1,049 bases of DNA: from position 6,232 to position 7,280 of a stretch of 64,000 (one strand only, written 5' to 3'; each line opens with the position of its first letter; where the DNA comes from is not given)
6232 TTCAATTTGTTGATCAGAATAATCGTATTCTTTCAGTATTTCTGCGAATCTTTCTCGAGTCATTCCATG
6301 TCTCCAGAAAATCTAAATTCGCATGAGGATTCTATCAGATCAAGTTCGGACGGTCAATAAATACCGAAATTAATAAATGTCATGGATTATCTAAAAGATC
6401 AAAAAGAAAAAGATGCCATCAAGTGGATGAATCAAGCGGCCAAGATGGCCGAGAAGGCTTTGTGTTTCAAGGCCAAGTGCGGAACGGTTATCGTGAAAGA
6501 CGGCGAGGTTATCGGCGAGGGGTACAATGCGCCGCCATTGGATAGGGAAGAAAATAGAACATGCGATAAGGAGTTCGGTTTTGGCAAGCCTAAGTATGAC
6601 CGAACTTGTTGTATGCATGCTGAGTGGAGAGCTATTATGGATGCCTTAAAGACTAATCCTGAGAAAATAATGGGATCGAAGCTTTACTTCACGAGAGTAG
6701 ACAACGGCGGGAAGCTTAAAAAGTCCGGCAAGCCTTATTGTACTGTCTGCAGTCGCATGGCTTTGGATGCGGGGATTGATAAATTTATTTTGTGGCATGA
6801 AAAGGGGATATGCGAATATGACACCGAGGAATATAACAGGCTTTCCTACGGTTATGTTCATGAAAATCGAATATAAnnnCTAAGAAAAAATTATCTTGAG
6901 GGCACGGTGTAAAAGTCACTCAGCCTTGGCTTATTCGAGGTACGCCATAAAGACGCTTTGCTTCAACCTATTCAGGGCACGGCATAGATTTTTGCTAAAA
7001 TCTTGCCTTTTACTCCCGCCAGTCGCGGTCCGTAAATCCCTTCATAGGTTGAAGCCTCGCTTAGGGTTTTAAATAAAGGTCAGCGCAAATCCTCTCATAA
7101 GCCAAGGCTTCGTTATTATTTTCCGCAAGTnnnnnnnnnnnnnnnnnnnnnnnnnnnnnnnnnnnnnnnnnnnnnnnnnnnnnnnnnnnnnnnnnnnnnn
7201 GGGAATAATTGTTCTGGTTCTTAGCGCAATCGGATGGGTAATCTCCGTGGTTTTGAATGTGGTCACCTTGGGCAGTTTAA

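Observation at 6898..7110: Dispersed modular intergenic repeat family with near-identical inverted copies 41 kb apart (locus A)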

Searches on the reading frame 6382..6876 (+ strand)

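Call 11: search_protein_families(library=ncbifam, proteins=[window:6382-6876:+])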
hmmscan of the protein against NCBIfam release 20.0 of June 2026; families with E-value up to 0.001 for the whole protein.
window:6382-6876:+ (164 aa): 3 families
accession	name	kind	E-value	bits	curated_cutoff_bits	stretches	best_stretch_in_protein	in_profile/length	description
NF041025.1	antiphage_deaminase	equivalog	1.6e-06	27.3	400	0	77-134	337-382/437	anti-phage dCTP deaminase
TIGR02571.1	ComEB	equivalog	6e-05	23.1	219.45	1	15-135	9-112/151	ComE operon protein 2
NF008113.2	PRK10860.1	equivalog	0.00032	20.6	150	1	10-52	5-48/165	tRNA adenosine(34) deaminase TadA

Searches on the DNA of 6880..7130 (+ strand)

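Call 53: build_rna_model(alignment_id=A1, structure=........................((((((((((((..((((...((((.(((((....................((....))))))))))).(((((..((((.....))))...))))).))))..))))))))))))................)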
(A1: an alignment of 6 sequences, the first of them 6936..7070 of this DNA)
Model R1 built from alignment A1 (6 sequences, 156 columns); structure: as given.
model positions 123; base pairs 36; branch points 1; effective number of sequences 1.38; information 0.59 bits per position. Calibrated on 0.2 Mb of random sequence (short: E-values are rough).
structure used (alignment columns):
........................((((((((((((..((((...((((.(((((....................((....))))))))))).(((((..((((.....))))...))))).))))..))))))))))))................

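Call 58: search_with_rna_model(model_id=R1, sources=[window, L011, L012, L015, L018, L019, L020], max_evalue=10)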
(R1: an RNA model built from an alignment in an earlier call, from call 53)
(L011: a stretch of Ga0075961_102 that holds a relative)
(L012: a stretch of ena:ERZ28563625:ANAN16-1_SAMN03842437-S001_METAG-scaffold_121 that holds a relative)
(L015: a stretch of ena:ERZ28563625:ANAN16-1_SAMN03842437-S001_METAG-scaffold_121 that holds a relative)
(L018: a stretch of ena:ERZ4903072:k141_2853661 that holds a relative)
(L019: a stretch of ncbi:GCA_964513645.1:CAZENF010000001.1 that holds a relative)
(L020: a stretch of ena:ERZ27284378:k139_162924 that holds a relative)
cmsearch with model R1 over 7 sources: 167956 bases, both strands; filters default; matches with E-value up to 10: 9.
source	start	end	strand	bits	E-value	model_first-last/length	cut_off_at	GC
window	6947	7069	+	142.2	2.8e-36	1-123/123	no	0.46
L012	16710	16832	+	142.2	2.8e-36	1-123/123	no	0.46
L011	11385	11507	-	136.8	8.8e-35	1-123/123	no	0.41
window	48397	48519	-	135.8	1.6e-34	1-123/123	no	0.48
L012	6732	6854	+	130.7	4.1e-33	1-123/123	no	0.46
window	51665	51807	+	116.4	3.5e-29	1-123/123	no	0.48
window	17818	17936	+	109.7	2.5e-27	1-123/123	no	0.5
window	51664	51806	-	19.2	0.02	1-123/123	no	0.48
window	27973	28034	+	11.4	2.6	1-123/123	no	0.47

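Call 65: search_with_rna_model(model_id=R1, sources=[L021], max_evalue=10)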
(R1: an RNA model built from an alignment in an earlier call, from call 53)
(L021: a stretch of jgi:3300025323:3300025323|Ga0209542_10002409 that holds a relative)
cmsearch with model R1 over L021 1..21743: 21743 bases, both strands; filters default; matches with E-value up to 10: 1.
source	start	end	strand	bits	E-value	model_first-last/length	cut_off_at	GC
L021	12447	12569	-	136.8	1.1e-35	1-123/123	no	0.41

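Call 67: search_dna_similar(query=window:6890-7125:+, collection=phages, mode=distant, max_evalue=0.01)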
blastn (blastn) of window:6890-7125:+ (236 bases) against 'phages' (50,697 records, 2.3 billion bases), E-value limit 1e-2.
No match.

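Call 74: search_with_rna_model(model_id=R1, sources=[L022, L023, L024, L025], max_evalue=10)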
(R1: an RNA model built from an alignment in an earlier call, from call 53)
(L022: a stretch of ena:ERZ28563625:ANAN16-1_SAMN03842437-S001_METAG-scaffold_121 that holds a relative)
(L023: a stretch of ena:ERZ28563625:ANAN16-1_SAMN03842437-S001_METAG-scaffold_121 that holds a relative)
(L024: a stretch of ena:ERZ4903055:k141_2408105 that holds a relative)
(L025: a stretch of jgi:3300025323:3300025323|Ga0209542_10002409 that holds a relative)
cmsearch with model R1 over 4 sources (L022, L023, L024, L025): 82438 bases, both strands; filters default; matches with E-value up to 10: 3.
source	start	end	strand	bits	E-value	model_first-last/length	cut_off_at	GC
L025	3845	3967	-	136.8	4.3e-35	1-123/123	no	0.41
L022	16147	16269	+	130.7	2e-33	1-123/123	no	0.46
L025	20922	21044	+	130.1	3e-33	1-123/123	no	0.49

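Call 98: search_rna_families(source=window, start=6880, end=7130, threshold=evalue, max_evalue=10)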
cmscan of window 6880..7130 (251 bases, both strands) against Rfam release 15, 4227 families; matches with E-value up to 10: 2.
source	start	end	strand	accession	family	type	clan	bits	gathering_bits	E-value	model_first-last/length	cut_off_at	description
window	6976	7011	-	RF04091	mir-72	Gene; miRNA;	CL00133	14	60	1.6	1-70/70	no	mir-72 microRNA precursor family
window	6889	6935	+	RF01860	Afu_455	Gene; snRNA; snoRNA; CD-box;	-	14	48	4.4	44-92/92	no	A. fumigatus snoRNA Afu_455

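Call 103: search_with_rna_model(model_id=R1, source=window, filters=off, max_evalue=1)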
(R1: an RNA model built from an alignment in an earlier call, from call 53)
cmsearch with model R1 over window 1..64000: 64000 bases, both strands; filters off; matches with E-value up to 1: 12.
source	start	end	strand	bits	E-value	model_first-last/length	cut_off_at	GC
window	6947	7069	+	142.2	1e-36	1-123/123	no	0.46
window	48397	48519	-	135.8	6.3e-35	1-123/123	no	0.48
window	51665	51807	+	116.4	1.3e-29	1-123/123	no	0.48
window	17818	17936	+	109.7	9.5e-28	1-123/123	no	0.5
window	6946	7068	-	21.5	0.0017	1-123/123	no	0.47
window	48398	48520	+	19.7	0.0053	1-123/123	no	0.49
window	51664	51806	-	19.2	0.0073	1-123/123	no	0.48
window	17817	17935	-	15.1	0.1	1-123/123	no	0.5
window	47206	47263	+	13.4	0.29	1-123/123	no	0.31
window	27916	28058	+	12.5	0.51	1-123/123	no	0.48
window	17975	18121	-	11.6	0.9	1-123/123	no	0.56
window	47205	47260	-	11.5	0.96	1-123/123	no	0.29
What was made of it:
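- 6947..7069 (+): Locus A, module Y. A three-way junction with outer stem P1 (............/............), P2 (AGGG/CCCT), hairpin P3 (loop TGCT) and hairpin P4 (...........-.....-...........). The strand given is the orientation of model R1. The functional strand is unresolved. Covariance model R1 scores 142 bits, E 1e-36 (calls 58, 103).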
